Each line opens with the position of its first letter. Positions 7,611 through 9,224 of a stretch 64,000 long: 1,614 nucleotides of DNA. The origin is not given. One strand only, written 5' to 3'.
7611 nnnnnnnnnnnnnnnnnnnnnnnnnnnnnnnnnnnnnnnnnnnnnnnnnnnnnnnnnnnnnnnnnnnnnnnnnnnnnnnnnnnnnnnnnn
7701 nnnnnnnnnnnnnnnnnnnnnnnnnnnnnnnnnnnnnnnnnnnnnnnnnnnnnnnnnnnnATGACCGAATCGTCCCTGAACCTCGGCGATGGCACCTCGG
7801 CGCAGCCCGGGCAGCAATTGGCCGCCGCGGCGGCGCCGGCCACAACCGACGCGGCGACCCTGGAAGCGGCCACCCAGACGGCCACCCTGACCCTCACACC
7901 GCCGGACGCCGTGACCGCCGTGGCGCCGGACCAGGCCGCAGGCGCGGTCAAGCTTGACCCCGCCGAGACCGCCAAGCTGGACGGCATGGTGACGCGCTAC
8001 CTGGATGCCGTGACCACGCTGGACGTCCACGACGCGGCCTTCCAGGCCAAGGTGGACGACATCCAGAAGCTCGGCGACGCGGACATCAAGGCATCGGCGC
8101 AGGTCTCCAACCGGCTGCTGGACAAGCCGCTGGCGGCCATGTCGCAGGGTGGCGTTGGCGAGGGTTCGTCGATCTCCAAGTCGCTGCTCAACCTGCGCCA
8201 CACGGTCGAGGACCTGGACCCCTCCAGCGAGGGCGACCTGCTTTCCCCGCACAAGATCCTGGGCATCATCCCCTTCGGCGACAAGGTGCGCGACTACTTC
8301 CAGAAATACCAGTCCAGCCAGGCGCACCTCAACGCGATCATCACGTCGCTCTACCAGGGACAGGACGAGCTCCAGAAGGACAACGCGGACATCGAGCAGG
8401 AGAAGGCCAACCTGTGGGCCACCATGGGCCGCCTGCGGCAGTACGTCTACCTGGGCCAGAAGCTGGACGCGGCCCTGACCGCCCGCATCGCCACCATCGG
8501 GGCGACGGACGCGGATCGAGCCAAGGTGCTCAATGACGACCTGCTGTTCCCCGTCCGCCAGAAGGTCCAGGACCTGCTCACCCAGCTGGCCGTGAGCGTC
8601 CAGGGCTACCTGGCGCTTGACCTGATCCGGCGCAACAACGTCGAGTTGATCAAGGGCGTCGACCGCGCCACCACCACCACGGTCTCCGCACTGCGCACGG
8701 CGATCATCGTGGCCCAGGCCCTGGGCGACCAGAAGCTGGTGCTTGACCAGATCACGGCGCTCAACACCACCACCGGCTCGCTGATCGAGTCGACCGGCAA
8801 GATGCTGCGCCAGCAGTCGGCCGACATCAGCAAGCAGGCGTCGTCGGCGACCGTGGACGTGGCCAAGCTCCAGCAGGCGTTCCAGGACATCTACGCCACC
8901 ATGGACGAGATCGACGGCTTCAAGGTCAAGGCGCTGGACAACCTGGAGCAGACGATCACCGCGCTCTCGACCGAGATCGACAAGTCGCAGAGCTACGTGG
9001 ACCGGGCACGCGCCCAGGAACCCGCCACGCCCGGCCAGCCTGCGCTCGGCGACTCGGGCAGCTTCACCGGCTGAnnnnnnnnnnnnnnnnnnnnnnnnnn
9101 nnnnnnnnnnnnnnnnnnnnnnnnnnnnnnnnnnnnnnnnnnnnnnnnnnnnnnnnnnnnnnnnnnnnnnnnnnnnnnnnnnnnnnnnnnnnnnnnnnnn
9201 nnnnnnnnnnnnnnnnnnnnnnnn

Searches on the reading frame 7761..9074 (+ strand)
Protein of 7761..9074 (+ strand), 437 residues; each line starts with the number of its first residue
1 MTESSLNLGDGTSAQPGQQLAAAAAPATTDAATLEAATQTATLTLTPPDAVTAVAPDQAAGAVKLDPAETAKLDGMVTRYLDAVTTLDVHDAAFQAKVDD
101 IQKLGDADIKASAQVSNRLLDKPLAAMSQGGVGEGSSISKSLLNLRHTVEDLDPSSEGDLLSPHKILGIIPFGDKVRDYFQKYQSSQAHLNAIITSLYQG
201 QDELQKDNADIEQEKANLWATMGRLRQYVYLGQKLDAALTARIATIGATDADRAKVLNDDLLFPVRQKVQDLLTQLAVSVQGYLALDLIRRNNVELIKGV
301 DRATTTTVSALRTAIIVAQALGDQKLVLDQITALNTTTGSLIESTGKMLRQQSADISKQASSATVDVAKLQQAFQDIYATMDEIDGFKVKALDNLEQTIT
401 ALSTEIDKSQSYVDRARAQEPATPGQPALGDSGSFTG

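Call 3: search_protein_families(library=pfam, proteins=[window:7761-9074:+], max_evalue=0.01)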
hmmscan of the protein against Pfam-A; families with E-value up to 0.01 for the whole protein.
window:7761-9074:+ (437 aa): 1 family
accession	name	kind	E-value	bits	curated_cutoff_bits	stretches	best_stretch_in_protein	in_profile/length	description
PF05816.16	TelA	-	7.8e-89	298.5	30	1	93-414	3-331/332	Toxic anion resistance protein (TelA)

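Call 4: search_protein_families(library=ncbifam, proteins=[window:7761-9074:+], max_evalue=0.01)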
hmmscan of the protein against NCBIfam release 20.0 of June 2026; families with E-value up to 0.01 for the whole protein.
window:7761-9074:+ (437 aa): 3 families
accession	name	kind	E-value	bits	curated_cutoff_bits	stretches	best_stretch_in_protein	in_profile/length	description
NF033885.1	conj_TraP_IncI1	equivalog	0.00036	20.3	135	1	343-421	52-131/217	conjugal transfer protein TraP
NF038350.1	taxis_HmpF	equivalog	0.0023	16.4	200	0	346-419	422-495/553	pilus motility taxis protein HmpF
TIGR04211.1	SH3_and_anchor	equivalog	0.0038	16.8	65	0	318-419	55-154/198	TIGR04211 family SH3 domain-containing protein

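Call 61: search_solved_structures(query=window:7761-9074:+, max_evalue=1)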
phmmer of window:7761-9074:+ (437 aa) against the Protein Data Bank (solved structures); distinct sequences matched with E-value up to 1: 3.
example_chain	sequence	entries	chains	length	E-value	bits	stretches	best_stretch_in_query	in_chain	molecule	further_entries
1un9_A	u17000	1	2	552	0.1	14.9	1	25-112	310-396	DIHYDROXYACETONE KINASE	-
1un8_A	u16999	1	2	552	0.1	14.9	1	25-112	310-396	DIHYDROXYACETONE KINASE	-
4dzh_A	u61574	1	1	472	0.19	14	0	282-371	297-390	AMIDOHYDROLASE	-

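Call 73: search_protein_families(library=padloc, proteins=[window:7761-9074:+], max_evalue=0.001)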
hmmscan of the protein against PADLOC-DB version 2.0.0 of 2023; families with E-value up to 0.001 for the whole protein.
window:7761-9074:+ (437 aa): 0 families

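Call 75: find_homologous_proteins(query=window:7761-9074:+, max_evalue=1e-10)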
Query window:7761-9074:+ (437 aa): 8000 proteins with E <= 1e-10 among 8000 candidates; the best 120 are listed.
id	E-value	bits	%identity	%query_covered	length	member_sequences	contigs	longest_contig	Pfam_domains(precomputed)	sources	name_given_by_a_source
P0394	2.9e-265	897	99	100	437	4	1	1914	PF05816.17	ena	-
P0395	4.3e-253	857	95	100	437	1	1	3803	PF05816.17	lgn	-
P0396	8.0e-237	804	90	100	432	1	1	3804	PF05816.17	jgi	jgi:uncharacterized protein YaaN involved in tellurite resistance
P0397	2.1e-206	703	77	99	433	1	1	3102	PF05816.17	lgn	-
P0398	2.5e-202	690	79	98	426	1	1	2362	PF05816.17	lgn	-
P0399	7.8e-193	659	74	97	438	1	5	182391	PF05816.17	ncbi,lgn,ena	-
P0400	9.9e-187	639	77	85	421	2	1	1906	PF05816.17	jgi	jgi:uncharacterized protein YaaN involved in tellurite resistance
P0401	1.8e-185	635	77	88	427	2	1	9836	PF05816.17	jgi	jgi:uncharacterized protein YaaN involved in tellurite resistance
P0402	1.2e-184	632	77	86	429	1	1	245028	PF05816.17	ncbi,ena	-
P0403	4.8e-184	630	77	82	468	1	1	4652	PF05816.17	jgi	jgi:uncharacterized protein YaaN involved in tellurite resistance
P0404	1.0e-183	629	77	86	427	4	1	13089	PF05816.17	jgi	jgi:uncharacterized protein YaaN involved in tellurite resistance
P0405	1.7e-183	628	72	97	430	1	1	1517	PF05816.17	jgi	-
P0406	4.9e-183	627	76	88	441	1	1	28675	PF05816.17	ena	-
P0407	9.0e-183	626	68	96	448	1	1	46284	PF05816.17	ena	-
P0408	1.4e-182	625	75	85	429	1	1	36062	PF05816.17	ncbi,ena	-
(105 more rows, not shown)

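Call 85: predict_structure(alignment_id=A3)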
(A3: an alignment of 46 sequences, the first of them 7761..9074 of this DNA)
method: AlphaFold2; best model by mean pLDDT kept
length: 437 residues; sequences in the alignment: 46
mean_pLDDT: 66.8   pTM: 0.53
mean pLDDT of the five models: 66.8, 65.2, 63.5, 62.3, 60.7
residues with pLDDT >= 90: 58; 70-90: 151; 50-70: 126; < 50: 102
segments of 3 or more residues with pLDDT < 50: 1-3, 10-47, 131-134, 333-335, 337-353, 356-367, 424-427, 430-434
pLDDT, mean of each block of 10 residues (from residue 1): 52 36 33 36 43 59 78 91 88 89 87 80 67 53 67 62 56 69 75 77 83 88 91 93 93 92 92 89 83 76 68 62 54 46 40 46 45 52 51 58 69 73 49 45
secondary structure, 60 per line:
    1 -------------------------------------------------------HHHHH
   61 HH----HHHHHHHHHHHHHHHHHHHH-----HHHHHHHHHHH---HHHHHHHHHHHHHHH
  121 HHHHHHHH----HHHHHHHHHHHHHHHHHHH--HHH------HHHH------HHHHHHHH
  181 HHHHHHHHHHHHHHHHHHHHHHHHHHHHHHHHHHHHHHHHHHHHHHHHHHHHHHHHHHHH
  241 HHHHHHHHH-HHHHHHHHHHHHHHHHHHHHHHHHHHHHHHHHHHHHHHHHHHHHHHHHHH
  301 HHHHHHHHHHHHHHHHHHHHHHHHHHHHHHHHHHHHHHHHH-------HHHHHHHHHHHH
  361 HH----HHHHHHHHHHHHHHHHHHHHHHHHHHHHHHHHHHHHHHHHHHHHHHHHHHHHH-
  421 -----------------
elements in order: H56-62 H67-86 H92-102 H106-128 H133-151 H163-166 H173-249 H251-341 H349-362 H367-419

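Call 88: fold_search(model_id=the predicted structure, library=pdb)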
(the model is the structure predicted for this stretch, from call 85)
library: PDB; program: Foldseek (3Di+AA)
matches with E <= 10: 594; with E <= 0.001: 0
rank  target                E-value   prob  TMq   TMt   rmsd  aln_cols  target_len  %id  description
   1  6mrt_A                5.8e-02  0.89  0.24  0.36  16.6       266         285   12  12-meric ClyA pore complex (released 2019-05-15)
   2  3ma9_A                1.1e-01  0.18  0.10  0.20  28.7       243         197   15  Crystal structure of gp41 derived protein complexed with fab 8066 (released 2010-12-01)
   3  6h2e_P                1.5e-01  0.60  0.21  0.32  17.8       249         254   12  Structure of the soluble AhlC of the tripartite alpha-pore forming toxin, AHL, from Aeromonas hydrophila. (released 2019-07-10)
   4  2wcd_A                1.7e-01  0.87  0.30  0.43  14.7       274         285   12  Crystal structure of the assembled cytolysin A pore (released 2009-05-05)
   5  6r1j_D                1.7e-01  0.72  0.25  0.36  12.0       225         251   14  Structure of the soluble AhlC triple head mutant of the tripartite alpha-pore forming toxin, AHL, from Aeromonas hydro (released 2019-07-10)
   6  8d9o                  2.2e-01  0.15  0.11  0.21  27.3       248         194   12  De Novo Photosynthetic Reaction Center Protein in Apo-State (released 2022-09-28)
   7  8qhx                  2.4e-01  0.96  0.26  0.56  21.0       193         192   16  280A Vipp1 H1-6 helical tubes in the presence of EPL (released 2024-09-18)
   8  6grj_A                2.5e-01  0.63  0.28  0.35  23.3       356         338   13  Structure of the AhlB pore of the tripartite alpha-pore forming toxin, AHL, from Aeromonas hydrophila. (released 2019-07-03)
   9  6h2f_A                2.7e-01  0.77  0.33  0.41  21.8       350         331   14  Structure of the pre-pore AhlB of the tripartite alpha-pore forming toxin, AHL, from Aeromonas hydrophila. (released 2019-07-10)
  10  4pho_C                2.8e-01  0.54  0.25  0.34  12.2       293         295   13  ClyA CC6/264 ox (2-303) (released 2014-09-24)
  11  4tql_A                2.8e-01  0.44  0.20  0.33  12.6       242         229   11  Computationally designed three helix bundle (released 2014-10-15)
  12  5lm1_A                2.8e-01  0.13  0.12  0.15  48.9       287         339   14  Crystal Structure of HD-PTP phosphatase in complex with UBAP1 (released 2016-11-30)
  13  3i2w_B                3.0e-01  0.38  0.19  0.28  33.8       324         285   11  Crystal structure of EFC/F-BAR domain of Drosophila Syndapin/PACSIN (released 2010-03-02)
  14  5lm2_A                3.2e-01  0.13  0.13  0.17  20.6       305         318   14  Crystal Structure of HD-PTP phosphatase (released 2016-11-30)
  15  8gji_A                3.3e-01  0.30  0.13  0.28  29.8       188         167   12  De novo design of high-affinity protein binders to bioactive helical peptides (released 2024-01-10)
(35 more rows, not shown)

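Call 93: search_dna_similar(query=window:7761-9074:+, collection=plasmids, mode=protein, max_rows=25)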
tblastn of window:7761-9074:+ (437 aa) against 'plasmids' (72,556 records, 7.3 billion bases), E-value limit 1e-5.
Records with a match: 18; places in all: 18; records where one place covers at least 80% of the query: 9.
Best place of each record, by identity: <60% 18.
By first word of the organism name: Vibrio 6; Curtobacterium 3; Variovorax 3; Methanosphaera 2; Sphaerotilus 1; Nonomuraea 1; Arthrobacter 1; Bacillus 1.
By predicted mobility (MOB-suite, as given by PLSDB): non-mobilizable 15; mobilizable 3.
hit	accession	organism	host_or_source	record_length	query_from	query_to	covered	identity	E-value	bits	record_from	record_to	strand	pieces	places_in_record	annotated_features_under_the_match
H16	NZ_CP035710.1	Sphaerotilus sulfidivorans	cell culture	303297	57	428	85%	54.3%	1e-126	410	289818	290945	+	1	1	toxic anion resistance protein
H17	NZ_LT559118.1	Nonomuraea gerenzanensis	-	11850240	57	422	84%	51.6%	1e-110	365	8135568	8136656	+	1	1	none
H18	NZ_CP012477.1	Arthrobacter sp. ERGS1:01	single,stream water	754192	54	417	83%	45.4%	2e-95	321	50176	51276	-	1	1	toxic anion resistance protein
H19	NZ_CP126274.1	Curtobacterium sp. MCBD17_040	-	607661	65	437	85%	41.6%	3e-80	277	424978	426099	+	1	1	toxic anion resistance protein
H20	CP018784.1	Curtobacterium pusillum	Zea mays,cell culture,root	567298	67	422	81%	38.4%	7e-69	244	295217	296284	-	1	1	record has no annotation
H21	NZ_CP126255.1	Curtobacterium sp. MCSS17_016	-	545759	84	435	81%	38.8%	2e-68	243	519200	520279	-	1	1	toxic anion resistance protein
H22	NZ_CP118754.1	Methanosphaera sp. ISO3-F5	-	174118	83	427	79%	32.5%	2e-52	196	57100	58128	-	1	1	toxic anion resistance protein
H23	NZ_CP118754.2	Methanosphaera sp. ISO3-F5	Ovis aries,Ovine rumen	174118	83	427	79%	32.5%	2e-52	196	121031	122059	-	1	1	toxic anion resistance protein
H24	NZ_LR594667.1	Variovorax sp. SRS16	linuron-contaminated soil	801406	54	425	85%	27.0%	3e-41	163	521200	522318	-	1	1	toxic anion resistance protein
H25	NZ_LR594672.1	Variovorax sp. PBL-E5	linuron-contaminated soil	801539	54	425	85%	27.0%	3e-41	163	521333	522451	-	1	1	toxic anion resistance protein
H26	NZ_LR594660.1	Variovorax sp. PBL-H6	linuron-contaminated soil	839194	54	425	85%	27.0%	3e-41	163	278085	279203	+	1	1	toxic anion resistance protein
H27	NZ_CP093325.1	Bacillus sp. N5-665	whole organism,peat soil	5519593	104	417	72%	26.3%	3e-20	101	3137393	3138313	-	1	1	none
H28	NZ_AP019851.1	Vibrio alfacsensis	-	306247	117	419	69%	24.4%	1e-21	105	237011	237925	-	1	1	toxic anion resistance protein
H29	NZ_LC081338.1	Vibrio sp. 04Ya108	-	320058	117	419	69%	24.4%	1e-21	105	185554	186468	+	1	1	toxic anion resistance protein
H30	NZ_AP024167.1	Vibrio alfacsensis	-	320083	117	419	69%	24.4%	1e-21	105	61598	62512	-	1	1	toxic anion resistance protein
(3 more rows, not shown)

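Call 94: get_annotated_region(hit=H16, flank=7000)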
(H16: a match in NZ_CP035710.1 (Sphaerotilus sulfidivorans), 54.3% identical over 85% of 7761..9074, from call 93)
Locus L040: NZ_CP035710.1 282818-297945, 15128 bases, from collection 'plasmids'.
description: Sphaerotilus sulfidivorans strain D-507 plasmid pSna507_unt10, complete sequence
organism: Sphaerotilus sulfidivorans (NCBI taxid 639200)
taxonomy: Bacteria; Pseudomonadota; Betaproteobacteria; Burkholderiales; Sphaerotilaceae; Sphaerotilus; Sphaerotilus sulfidivorans
host: -; source: cell culture; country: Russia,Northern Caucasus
typing (MOB-suite, as given by PLSDB): non-mobilizable
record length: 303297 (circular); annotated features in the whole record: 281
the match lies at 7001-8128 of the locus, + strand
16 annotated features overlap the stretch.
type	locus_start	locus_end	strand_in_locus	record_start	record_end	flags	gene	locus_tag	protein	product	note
CDS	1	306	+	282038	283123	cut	-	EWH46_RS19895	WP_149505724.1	LacI family DNA-binding transcriptional regulator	GO:0006351 - DNA-templated transcription [Evidence IEA]; GO:0045892 - negative regulation of DNA-templated ...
CDS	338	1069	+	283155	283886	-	-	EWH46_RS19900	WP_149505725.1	FadR/GntR family transcriptional regulator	-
CDS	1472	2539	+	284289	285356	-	hppD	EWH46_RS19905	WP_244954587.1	4-hydroxyphenylpyruvate dioxygenase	GO:0006559 - L-phenylalanine catabolic process [Evidence IEA]; GO:0006572 - tyrosine catabolic process [Evidence IEA]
CDS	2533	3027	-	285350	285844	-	-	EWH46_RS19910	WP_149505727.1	copper chaperone PCu(A)C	-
CDS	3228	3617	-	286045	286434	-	-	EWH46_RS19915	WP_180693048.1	DUF2946 family protein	-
CDS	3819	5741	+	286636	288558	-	-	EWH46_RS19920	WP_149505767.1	PhoX family phosphatase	-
CDS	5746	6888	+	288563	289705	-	-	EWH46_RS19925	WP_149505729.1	hypothetical protein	-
CDS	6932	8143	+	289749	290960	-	-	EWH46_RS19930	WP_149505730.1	toxic anion resistance protein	-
CDS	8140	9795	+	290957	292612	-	-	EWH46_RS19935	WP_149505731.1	vWA domain-containing protein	-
CDS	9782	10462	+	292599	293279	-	-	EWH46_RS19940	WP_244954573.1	hypothetical protein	-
CDS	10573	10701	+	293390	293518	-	-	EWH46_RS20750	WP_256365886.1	hypothetical protein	-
CDS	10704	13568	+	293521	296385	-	-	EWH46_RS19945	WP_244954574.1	ExeM/NucH family extracellular endonuclease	-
CDS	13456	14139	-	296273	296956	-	-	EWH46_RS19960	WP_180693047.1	diguanylate cyclase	-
CDS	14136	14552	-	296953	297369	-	-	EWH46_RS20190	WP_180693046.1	hypothetical protein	-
CDS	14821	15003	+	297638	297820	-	-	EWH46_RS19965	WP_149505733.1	hypothetical protein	-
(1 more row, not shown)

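Call 95: get_annotated_region(hit=H18, flank=7000)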
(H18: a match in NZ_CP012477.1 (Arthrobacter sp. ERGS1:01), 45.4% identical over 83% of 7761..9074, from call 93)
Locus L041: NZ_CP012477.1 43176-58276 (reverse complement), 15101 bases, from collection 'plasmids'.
description: Arthrobacter sp. ERGS1:01 isolate water plasmid unnamed2, complete sequence
organism: Arthrobacter sp. ERGS1:01 (NCBI taxid 1704044)
taxonomy: Bacteria; Actinomycetota; Actinomycetes; Micrococcales; Micrococcaceae; Arthrobacter; Arthrobacter sp. ERGS1:01
host: -; source: single,stream water; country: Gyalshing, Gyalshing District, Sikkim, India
typing (MOB-suite, as given by PLSDB): non-mobilizable
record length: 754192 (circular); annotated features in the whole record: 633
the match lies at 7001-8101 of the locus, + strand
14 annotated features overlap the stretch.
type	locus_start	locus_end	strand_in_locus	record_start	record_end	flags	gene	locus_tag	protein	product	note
CDS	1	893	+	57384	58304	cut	-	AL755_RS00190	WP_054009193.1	carbohydrate ABC transporter permease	GO:0008643 - carbohydrate transport [Evidence IEA]; GO:0055085 - transmembrane transport [Evidence IEA]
CDS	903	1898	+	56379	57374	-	-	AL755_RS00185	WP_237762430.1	hydroxyacid dehydrogenase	-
CDS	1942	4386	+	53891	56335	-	-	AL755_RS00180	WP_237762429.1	polysaccharide lyase 8 family protein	-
CDS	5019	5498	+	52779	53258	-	-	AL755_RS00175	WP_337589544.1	LysE family translocator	-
CDS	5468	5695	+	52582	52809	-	-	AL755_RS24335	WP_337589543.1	hypothetical protein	-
CDS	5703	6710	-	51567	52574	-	-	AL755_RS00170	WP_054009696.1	adenosine deaminase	GO:0006146 - adenine catabolic process [Evidence IEA]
CDS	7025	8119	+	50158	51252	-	-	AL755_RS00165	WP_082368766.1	toxic anion resistance protein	-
CDS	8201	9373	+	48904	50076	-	-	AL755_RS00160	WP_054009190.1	tripartite tricarboxylate transporter TctB family protein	-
CDS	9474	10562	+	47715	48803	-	-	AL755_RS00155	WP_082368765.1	DUF1524 domain-containing protein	-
CDS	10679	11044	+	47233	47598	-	-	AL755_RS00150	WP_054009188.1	hypothetical protein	-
CDS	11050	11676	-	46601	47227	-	-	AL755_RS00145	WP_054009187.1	LysE/ArgO family amino acid transporter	-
CDS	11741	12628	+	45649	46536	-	-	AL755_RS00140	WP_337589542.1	LysR family transcriptional regulator ArgP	GO:0006355 - regulation of DNA-templated transcription [Evidence IEA]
CDS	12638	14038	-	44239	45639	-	xylB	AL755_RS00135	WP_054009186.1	xylulokinase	GO:0042732 - D-xylose metabolic process [Evidence IEA]; GO:0005997 - xylulose metabolic process [Evidence IEA]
CDS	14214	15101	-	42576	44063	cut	-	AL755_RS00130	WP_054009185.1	TIGR01777 family oxidoreductase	-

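Call 99: get_annotated_region(hit=H17, flank=8000)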
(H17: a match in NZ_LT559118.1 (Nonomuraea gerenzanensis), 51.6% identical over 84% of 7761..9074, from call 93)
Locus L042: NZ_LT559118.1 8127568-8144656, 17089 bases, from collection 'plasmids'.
description: Nonomuraea gerenzanensis isolate nono1 plasmid I, complete sequence
organism: Nonomuraea gerenzanensis (NCBI taxid 93944)
taxonomy: Bacteria; Actinomycetota; Actinomycetes; Streptosporangiales; Streptosporangiaceae; Nonomuraea; Nonomuraea gerenzanensis
host: -; source: -; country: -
typing (MOB-suite, as given by PLSDB): non-mobilizable
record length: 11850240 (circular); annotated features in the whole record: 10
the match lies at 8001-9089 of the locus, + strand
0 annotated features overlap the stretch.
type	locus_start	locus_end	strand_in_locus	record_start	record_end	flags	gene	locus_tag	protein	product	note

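Call 100: get_annotated_region(hit=H19, flank=8000)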
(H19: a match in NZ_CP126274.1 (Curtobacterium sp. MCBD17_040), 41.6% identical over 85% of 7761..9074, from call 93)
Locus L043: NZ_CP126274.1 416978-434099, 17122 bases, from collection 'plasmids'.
description: Curtobacterium sp. MCBD17_040 plasmid D40, complete sequence
organism: Curtobacterium sp. MCBD17_040 (NCBI taxid 2175674)
taxonomy: Bacteria; Actinomycetota; Actinomycetes; Micrococcales; Microbacteriaceae; Curtobacterium; Curtobacterium sp. MCBD17 040
host: -; source: -; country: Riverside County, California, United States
typing (MOB-suite, as given by PLSDB): non-mobilizable
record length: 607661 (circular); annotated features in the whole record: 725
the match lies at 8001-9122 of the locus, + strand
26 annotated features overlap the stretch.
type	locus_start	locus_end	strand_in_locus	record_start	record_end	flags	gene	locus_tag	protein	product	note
CDS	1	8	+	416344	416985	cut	-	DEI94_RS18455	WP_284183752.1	TerD family protein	-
CDS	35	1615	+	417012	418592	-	-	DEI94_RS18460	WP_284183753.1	nicotinate phosphoribosyltransferase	GO:0009435 - NAD biosynthetic process [Evidence IEA]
CDS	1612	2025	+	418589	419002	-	-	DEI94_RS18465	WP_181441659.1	NADAR family protein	-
CDS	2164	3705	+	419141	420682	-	tnpB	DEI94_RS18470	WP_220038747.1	IS607 family element RNA-guided endonuclease TnpB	-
CDS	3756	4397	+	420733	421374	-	-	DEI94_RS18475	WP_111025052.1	NUDIX hydrolase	-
CDS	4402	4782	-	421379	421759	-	-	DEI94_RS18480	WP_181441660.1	HIRAN domain-containing protein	-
CDS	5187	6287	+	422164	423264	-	-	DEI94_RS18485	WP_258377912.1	DUF475 domain-containing protein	-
CDS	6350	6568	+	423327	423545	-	-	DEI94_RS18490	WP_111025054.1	hypothetical protein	-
CDS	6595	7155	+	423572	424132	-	-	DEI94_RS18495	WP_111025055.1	TerD family protein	GO:0006950 - response to stress [Evidence IEA]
CDS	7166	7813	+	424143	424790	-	-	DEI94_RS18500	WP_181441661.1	TerD family protein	GO:0006950 - response to stress [Evidence IEA]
CDS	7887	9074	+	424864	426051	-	-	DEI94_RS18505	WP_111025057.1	toxic anion resistance protein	-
CDS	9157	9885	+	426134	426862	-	-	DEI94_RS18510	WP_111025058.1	DNA methyltransferase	-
CDS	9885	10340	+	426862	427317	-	-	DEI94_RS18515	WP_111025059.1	hypothetical protein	-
CDS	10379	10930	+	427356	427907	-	-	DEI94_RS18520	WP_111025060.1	TerD family protein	-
CDS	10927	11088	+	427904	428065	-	-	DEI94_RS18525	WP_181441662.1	hypothetical protein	-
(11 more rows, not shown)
